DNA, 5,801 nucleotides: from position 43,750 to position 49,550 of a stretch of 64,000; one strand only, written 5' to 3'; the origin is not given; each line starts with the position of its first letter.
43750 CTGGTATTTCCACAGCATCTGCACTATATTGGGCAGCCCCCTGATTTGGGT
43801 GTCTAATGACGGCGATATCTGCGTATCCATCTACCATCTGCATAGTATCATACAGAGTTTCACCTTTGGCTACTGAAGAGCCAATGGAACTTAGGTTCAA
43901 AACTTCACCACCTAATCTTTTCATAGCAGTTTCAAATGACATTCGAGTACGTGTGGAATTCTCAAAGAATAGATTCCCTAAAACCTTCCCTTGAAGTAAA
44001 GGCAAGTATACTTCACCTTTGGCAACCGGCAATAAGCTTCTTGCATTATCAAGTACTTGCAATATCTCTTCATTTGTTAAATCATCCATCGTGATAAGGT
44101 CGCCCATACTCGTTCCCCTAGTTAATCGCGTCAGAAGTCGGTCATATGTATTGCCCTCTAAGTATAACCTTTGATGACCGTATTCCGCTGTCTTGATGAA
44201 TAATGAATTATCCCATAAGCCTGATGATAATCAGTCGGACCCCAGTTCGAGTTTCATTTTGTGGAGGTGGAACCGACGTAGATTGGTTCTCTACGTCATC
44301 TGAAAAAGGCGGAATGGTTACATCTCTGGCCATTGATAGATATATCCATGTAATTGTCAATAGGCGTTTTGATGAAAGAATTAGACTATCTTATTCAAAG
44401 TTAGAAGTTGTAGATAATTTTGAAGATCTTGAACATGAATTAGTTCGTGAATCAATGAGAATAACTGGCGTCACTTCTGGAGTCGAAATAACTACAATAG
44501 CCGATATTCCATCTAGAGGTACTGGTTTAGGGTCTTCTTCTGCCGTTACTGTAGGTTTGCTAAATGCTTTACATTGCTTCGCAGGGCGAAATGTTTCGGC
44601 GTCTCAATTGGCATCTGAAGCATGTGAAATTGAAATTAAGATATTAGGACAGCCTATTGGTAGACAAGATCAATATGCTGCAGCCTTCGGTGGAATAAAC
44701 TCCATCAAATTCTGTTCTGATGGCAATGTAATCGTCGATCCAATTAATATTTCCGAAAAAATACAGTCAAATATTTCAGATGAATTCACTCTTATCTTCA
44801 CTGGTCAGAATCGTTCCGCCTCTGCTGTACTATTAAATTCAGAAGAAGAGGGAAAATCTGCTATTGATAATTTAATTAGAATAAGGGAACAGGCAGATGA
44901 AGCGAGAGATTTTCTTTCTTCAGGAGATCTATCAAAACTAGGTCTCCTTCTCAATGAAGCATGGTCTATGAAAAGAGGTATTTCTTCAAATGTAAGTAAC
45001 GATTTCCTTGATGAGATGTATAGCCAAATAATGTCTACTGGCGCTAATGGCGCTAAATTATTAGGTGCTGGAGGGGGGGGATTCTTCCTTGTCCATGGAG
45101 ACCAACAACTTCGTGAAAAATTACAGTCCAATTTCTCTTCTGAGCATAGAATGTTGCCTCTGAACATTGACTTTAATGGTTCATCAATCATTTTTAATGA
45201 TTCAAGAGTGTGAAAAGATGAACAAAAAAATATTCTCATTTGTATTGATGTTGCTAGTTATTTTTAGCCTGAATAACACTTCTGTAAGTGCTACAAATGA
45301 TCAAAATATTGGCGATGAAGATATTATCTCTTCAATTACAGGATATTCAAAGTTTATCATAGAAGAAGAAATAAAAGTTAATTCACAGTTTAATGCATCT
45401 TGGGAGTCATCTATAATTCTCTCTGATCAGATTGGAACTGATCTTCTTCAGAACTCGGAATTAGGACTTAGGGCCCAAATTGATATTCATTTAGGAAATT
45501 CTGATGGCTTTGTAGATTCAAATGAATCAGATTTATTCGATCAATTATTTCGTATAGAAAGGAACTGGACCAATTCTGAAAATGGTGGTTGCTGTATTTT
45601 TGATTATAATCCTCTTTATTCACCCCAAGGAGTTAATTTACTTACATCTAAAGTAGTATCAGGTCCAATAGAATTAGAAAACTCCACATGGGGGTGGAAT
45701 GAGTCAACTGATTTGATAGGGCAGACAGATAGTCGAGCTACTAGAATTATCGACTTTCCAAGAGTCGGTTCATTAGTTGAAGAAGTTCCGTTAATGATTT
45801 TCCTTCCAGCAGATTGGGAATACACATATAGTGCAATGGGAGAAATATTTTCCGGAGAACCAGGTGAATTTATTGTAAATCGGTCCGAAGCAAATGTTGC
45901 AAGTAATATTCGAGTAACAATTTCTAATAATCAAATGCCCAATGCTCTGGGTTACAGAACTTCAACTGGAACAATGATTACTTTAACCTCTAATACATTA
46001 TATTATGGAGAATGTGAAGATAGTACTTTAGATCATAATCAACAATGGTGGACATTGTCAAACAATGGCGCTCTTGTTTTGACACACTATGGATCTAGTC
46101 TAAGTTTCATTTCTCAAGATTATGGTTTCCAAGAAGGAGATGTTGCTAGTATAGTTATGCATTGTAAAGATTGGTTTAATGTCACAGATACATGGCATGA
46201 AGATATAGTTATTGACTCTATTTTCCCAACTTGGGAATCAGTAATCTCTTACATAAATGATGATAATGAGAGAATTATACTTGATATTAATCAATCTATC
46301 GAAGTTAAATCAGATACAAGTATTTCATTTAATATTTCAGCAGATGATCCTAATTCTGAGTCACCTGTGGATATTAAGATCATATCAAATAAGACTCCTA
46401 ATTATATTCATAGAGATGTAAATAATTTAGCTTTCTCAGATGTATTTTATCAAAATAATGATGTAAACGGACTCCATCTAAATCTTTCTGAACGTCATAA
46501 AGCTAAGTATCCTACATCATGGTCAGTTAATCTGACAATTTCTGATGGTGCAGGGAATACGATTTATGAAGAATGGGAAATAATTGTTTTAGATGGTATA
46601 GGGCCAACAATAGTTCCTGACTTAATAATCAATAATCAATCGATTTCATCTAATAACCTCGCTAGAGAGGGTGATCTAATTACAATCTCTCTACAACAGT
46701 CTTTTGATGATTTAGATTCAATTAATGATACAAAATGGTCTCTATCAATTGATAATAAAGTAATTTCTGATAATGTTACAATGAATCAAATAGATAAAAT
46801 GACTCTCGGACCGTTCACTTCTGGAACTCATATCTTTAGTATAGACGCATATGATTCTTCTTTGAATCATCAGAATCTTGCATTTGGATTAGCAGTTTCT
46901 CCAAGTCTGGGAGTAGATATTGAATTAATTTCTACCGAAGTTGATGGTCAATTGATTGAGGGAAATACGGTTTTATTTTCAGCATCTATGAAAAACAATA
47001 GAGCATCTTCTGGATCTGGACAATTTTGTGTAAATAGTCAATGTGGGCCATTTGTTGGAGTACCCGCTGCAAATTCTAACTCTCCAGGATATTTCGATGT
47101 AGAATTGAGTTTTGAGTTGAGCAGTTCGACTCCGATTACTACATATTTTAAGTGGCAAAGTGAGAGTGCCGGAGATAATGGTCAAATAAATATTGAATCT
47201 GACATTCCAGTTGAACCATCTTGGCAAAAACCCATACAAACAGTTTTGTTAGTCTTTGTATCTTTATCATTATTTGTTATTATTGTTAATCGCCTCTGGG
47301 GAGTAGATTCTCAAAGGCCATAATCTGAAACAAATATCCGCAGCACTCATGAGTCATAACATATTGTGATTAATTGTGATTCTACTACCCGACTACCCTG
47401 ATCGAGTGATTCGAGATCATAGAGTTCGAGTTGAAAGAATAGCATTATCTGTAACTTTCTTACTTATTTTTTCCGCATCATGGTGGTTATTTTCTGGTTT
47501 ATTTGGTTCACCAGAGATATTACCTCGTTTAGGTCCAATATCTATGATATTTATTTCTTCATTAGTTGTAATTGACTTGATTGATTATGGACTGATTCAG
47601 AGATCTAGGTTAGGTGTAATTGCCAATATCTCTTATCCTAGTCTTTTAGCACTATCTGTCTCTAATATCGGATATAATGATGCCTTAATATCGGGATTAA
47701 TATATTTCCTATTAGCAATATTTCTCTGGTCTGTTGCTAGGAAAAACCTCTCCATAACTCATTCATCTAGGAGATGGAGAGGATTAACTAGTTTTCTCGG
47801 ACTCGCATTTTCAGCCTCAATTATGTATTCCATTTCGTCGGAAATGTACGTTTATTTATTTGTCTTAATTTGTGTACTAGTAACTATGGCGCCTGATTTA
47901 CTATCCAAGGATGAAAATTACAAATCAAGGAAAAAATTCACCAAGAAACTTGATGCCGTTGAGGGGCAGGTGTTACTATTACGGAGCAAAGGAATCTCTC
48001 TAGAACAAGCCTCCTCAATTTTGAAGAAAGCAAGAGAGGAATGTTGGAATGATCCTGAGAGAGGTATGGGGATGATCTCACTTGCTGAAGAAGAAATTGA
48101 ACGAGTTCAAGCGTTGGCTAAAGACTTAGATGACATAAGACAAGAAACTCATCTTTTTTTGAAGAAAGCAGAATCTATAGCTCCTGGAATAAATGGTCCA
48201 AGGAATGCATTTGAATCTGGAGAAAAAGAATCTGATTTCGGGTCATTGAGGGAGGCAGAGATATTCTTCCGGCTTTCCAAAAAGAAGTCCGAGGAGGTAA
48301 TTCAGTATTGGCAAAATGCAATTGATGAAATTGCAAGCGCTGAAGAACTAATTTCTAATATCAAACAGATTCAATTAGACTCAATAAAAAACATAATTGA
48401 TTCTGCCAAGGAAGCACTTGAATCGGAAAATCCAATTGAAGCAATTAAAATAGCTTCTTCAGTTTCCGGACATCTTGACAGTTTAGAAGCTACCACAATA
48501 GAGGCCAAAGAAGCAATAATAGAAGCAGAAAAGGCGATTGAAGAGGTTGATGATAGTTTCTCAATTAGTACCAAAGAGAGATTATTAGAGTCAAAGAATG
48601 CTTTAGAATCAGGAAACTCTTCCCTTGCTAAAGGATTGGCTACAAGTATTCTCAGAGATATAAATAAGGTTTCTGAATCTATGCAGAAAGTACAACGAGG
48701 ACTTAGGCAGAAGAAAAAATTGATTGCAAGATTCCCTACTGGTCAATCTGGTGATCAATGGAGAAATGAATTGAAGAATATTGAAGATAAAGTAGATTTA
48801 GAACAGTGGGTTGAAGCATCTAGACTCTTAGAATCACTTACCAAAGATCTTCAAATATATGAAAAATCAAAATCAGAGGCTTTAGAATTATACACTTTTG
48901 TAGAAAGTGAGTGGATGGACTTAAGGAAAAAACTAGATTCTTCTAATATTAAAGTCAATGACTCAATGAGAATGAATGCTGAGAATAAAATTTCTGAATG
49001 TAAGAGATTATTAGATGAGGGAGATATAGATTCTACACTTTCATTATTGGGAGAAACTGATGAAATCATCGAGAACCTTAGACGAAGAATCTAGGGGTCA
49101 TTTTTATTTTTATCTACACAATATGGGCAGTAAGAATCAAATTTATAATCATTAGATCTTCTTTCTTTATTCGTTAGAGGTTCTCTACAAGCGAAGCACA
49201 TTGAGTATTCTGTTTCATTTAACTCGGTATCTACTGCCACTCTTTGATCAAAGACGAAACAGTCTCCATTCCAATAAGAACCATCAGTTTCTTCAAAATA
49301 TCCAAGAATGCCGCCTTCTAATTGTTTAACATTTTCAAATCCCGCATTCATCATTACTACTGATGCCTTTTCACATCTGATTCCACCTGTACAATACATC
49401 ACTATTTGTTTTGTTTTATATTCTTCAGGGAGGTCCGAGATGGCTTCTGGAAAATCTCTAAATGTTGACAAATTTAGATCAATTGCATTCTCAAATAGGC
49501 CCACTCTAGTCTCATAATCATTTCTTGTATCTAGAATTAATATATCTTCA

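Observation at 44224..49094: Candidate cell-surface module: GHMP heptose-kinase-like gene + heavily sequon-decorated exported protein + 4TM/coiled-coil membrane protein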

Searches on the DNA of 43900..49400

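Call 81: search_rna_families(source=window, start=43900, end=49400, threshold=evalue, max_evalue=1)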
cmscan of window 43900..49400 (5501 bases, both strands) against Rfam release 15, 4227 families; matches with E-value up to 1: 0.
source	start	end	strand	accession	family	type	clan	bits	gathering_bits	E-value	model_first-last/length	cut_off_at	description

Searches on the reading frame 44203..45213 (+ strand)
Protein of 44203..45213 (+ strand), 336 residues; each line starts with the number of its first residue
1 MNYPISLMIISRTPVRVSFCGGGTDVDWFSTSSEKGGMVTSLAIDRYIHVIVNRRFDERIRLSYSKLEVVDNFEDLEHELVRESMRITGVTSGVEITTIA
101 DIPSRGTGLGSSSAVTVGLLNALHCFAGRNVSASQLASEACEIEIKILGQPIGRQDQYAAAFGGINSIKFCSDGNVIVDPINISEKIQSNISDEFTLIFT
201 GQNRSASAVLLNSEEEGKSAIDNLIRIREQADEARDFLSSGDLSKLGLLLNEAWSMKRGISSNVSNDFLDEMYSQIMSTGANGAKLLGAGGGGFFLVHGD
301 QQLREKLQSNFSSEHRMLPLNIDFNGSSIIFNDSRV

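Call 3: search_protein_families(library=pfam, proteins=[window:44203-45213:+], max_evalue=0.01)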
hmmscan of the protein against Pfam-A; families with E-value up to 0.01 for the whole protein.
window:44203-45213:+ (336 aa): 2 families
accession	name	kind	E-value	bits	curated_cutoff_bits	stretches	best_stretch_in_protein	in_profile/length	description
PF00288.32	GHMP_kinases_N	-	3.5e-15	56.4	22.3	1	88-164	14-87/87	GHMP kinases N terminal domain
PF08544.19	GHMP_kinases_C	-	1.1e-05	26.2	21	1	238-311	5-79/85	GHMP kinases C terminal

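Call 4: search_protein_families(library=ncbifam, proteins=[window:44203-45213:+], max_evalue=0.01)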
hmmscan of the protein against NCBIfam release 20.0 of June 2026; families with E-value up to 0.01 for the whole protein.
window:44203-45213:+ (336 aa): 15 families
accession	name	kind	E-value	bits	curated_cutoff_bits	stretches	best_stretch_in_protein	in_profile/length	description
NF049969.1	GlMnHpPKinHddA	equivalog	1.4e-45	156.2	600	1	8-307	2-312/338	D-glycero-D-manno-heptose 7-phosphate kinase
NF009948.0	PRK13412.1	equivalog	2.8e-23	81.6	721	1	88-301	721-938/974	bifunctional fucokinase/fucose-1-phosphate guanylyltransferase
TIGR00549.1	mevalon_kin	equivalog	4e-22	79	163.05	1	43-297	23-275/276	mevalonate kinase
NF003006.0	PRK03817.1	equivalog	2.7e-17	62.8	443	2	12-189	5-182/352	galactokinase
NF003036.0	PRK03926.1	equivalog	1.2e-15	57.3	403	1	80-297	66-265/302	mevalonate kinase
NF003705.0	PRK05322.1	equivalog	1.4e-09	37.2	385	2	88-164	107-182/388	galactokinase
NF001816.0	PRK00555.1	equivalog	2.5e-08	33.3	509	1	92-171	90-168/363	galactokinase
TIGR00131.1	gal_kin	equivalog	1.6e-07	30.6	226.65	1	84-164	101-180/388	galactokinase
NF003472.0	PRK05101.1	equivalog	3.9e-07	29.3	499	1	90-167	109-185/382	galactokinase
NF040957.1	Arch_PMK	equivalog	8.3e-06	25.5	500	1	34-301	17-289/316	phosphomevalonate kinase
TIGR01920.1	Shik_kin_archae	equivalog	8.5e-06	25.3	126.85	1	73-142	49-117/266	shikimate kinase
NF002288.1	PRK01212.1-4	equivalog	1e-05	24.7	194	1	81-205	63-184/303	homoserine kinase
TIGR00191.1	thrB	equivalog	6.7e-05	21.9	168.25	1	85-178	71-156/304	homoserine kinase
NF040725.1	panto_kin_Meth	equivalog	0.00011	21.3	380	1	32-147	26-138/286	pantoate kinase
TIGR01220.1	Pmev_kin_Gr_pos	equivalog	0.0076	15.3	165.7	0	100-135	110-145/358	phosphomevalonate kinase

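Call 15: search_solved_structures(query=window:44203-45213:+, max_evalue=0.001, show_alignments=1)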
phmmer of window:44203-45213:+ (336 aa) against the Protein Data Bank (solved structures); distinct sequences matched with E-value up to 0.001: 18.
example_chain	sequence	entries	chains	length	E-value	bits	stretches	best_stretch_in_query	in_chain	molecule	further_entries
3k85_A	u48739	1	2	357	2.2e-36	129.2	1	8-303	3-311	D-glycero-D-manno-heptose 1-phosphate kinase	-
4n3o_A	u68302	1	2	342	4.5e-34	121.6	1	9-301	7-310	Putative D-glycero-D-manno-heptose 7-phosphate kinase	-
4usm_A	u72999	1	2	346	3.8e-32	115.3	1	8-299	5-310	PUTATIVE SUGAR KINASE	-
4usk_A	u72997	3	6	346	5.2e-32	114.8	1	8-299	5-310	PUTATIVE SUGAR KINASE | SUGAR KINASE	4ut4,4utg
9iip_A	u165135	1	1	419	1.3e-14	57.7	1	83-307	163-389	L-fucokinase/L-fucose-1-P guanylyltransferase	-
1s4e_A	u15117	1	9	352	3.5e-14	56.3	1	11-300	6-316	Galactokinase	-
5yys_A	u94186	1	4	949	1.7e-13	54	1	84-307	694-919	L-fucokinase, L-fucose-1-P guanylyltransferase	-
9iit_A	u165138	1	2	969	1.8e-13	53.9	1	84-307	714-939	L-fucokinase/L-fucose-1-P guanylyltransferase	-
6mde_A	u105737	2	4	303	6.1e-13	52.2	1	81-296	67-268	Mevalonate kinase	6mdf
4hac_A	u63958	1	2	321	7.6e-13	51.9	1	81-296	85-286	Mevalonate kinase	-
2cz9_A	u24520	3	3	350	2e-10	44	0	9-172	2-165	Probable galactokinase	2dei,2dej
1vis_A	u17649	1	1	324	2.3e-07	33.9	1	92-312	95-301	Mevalonate kinase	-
1kkh_A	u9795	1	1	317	2.5e-07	33.8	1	92-311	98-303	Mevalonate Kinase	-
2hfs_A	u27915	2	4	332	4.7e-07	32.9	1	77-296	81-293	Mevalonate kinase, putative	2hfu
8teb_A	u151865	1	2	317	4.1e-06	29.8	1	90-297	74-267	Mevalonate kinase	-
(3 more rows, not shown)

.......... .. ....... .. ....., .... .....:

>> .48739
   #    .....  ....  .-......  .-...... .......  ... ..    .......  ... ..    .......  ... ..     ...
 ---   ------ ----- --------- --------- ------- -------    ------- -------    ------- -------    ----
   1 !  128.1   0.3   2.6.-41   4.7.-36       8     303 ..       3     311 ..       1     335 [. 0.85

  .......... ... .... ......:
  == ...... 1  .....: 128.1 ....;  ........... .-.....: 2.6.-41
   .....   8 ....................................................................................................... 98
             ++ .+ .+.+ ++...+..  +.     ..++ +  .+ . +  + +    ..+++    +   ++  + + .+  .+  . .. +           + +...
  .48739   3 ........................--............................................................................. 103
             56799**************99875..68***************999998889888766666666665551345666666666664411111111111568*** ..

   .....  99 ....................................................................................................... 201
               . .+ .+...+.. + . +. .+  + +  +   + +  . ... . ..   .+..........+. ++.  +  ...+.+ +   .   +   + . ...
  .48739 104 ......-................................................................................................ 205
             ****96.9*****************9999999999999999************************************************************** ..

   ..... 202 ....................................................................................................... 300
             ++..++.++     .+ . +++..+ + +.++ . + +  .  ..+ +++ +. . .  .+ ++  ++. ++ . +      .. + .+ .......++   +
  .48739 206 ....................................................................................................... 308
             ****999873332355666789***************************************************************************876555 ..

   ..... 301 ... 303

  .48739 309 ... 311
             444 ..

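Call 32: find_homologous_proteins(query=window:44224-45213:+)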
Query window:44224-45213:+ (329 aa): 7997 proteins with E <= 0.001 among 8000 candidates; the best 120 are listed.
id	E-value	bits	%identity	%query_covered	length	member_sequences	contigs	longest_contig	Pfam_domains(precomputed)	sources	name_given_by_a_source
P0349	3.7e-209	711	100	100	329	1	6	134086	PF00288.33,PF08544.19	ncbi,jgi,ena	-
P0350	7.5e-209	710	100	100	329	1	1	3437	PF00288.33,PF08544.19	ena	-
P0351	9.9e-209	710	100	100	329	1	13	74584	PF00288.33,PF08544.19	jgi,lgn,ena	-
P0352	1.1e-208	710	100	100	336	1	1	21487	PF00288.33,PF08544.19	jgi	-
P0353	1.4e-208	710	99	100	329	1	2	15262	PF00288.33,PF08544.19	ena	-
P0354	1.7e-208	709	100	100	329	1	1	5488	PF00288.33,PF08544.19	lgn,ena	-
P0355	1.9e-208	709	100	100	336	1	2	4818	PF00288.33,PF08544.19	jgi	jgi:D-glycero-alpha-D-manno-heptose-7-phosphate kinase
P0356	2.0e-208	709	100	100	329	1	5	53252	PF00288.33,PF08544.19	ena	-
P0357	4.7e-208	708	99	100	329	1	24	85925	PF00288.33,PF08544.19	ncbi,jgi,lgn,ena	-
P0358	5.8e-208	708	99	100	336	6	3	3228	PF00288.33,PF08544.19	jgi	jgi:D-glycero-alpha-D-manno-heptose-7-phosphate kinase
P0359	9.5e-208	707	99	100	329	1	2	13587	PF00288.33,PF08544.19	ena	-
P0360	1.6e-207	706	99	100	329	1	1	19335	PF00288.33,PF08544.19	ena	-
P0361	2.7e-207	705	99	100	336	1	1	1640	PF00288.33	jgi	jgi:D-glycero-alpha-D-manno-heptose-7-phosphate kinase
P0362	2.7e-207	705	99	100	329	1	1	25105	PF00288.33,PF08544.19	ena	-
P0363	3.3e-207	705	99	100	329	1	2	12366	PF00288.33,PF08544.19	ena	-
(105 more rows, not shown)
